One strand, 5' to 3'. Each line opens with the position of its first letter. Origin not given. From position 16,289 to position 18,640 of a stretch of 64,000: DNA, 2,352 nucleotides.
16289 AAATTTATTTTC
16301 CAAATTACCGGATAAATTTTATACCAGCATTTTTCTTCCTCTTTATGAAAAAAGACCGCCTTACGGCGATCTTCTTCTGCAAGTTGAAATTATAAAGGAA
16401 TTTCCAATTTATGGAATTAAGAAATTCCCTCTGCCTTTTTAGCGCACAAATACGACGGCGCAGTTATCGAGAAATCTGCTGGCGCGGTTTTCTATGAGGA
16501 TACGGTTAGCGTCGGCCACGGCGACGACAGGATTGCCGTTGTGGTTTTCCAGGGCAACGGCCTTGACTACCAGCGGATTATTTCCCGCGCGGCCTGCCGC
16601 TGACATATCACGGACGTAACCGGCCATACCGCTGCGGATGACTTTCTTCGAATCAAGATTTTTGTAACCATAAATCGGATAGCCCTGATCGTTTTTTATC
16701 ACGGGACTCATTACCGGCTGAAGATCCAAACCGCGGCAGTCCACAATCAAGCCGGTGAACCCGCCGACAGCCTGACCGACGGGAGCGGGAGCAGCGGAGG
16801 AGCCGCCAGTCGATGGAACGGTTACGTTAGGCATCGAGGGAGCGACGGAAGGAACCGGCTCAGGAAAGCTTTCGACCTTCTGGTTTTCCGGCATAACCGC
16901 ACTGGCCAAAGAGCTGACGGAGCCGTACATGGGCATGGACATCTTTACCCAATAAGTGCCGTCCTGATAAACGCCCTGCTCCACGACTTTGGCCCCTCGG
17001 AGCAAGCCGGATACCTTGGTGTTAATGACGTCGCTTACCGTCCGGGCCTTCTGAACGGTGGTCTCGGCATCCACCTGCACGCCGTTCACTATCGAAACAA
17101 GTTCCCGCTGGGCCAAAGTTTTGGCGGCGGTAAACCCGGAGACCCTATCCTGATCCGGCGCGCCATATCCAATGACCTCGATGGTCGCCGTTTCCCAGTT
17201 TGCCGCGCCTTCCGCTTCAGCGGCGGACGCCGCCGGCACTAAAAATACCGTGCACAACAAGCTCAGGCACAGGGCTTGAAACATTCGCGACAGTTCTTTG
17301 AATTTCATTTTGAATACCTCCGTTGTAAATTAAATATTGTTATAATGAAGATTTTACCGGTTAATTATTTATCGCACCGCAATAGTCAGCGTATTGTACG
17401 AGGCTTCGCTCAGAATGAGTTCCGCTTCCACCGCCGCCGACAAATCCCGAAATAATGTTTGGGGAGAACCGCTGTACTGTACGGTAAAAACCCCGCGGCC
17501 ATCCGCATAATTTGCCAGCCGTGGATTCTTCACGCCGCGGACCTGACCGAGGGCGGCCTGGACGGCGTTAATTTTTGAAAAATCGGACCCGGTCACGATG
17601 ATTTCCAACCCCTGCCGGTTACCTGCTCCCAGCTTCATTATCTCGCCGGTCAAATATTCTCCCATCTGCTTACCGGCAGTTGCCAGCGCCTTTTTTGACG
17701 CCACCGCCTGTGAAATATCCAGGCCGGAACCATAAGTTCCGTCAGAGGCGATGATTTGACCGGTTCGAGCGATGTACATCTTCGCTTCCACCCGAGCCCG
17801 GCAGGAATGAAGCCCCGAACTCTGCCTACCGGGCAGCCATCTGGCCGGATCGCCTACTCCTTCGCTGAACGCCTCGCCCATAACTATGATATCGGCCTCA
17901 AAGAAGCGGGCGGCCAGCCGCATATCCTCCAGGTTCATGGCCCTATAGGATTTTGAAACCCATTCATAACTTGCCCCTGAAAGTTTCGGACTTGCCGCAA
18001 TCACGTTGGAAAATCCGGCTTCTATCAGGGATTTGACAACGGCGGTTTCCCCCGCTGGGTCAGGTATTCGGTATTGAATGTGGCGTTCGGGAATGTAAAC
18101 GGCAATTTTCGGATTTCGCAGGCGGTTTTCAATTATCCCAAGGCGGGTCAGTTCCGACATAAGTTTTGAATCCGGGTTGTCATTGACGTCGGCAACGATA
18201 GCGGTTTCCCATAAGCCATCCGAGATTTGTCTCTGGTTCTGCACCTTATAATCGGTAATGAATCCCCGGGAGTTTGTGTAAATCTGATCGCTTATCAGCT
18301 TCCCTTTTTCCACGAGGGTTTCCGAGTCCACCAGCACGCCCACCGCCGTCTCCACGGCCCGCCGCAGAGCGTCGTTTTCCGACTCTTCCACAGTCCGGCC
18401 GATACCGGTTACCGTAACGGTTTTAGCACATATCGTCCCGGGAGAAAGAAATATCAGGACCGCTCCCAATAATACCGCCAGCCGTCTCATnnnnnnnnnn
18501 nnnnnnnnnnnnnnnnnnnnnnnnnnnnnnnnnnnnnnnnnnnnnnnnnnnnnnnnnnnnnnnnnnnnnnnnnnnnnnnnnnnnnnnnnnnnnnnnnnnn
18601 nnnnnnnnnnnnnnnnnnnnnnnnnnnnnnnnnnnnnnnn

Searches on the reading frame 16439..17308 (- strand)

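Call 69: search_protein_families(library=pfam, proteins=[window:16439-17308:-], max_evalue=1)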
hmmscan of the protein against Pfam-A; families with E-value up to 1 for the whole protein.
window:16439-17308:- (289 aa): 1 family
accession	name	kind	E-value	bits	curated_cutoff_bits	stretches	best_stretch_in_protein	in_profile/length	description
PF02169.21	LPP20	-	0.0023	18.8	25.9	1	60-122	25-93/97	LPP20 lipoprotein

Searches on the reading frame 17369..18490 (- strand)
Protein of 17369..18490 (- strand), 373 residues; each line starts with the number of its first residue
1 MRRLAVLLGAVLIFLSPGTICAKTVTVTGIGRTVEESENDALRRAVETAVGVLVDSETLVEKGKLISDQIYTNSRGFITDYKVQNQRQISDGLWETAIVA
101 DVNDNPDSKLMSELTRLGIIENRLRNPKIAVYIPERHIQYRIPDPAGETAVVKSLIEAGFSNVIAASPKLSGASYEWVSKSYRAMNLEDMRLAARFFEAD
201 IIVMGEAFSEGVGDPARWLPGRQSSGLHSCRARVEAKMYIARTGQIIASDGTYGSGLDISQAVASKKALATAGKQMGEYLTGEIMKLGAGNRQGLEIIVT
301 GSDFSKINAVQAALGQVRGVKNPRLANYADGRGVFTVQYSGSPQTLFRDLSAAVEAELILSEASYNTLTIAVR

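Call 69: search_protein_families(library=pfam, proteins=[window:17369-18490:-], max_evalue=1)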
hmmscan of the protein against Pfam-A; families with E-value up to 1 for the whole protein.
window:17369-18490:- (373 aa): 1 family
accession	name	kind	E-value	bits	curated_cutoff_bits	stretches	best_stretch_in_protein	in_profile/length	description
PF02698.23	DUF218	-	0.041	14.2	27.6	1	201-273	3-55/133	DUF218 domain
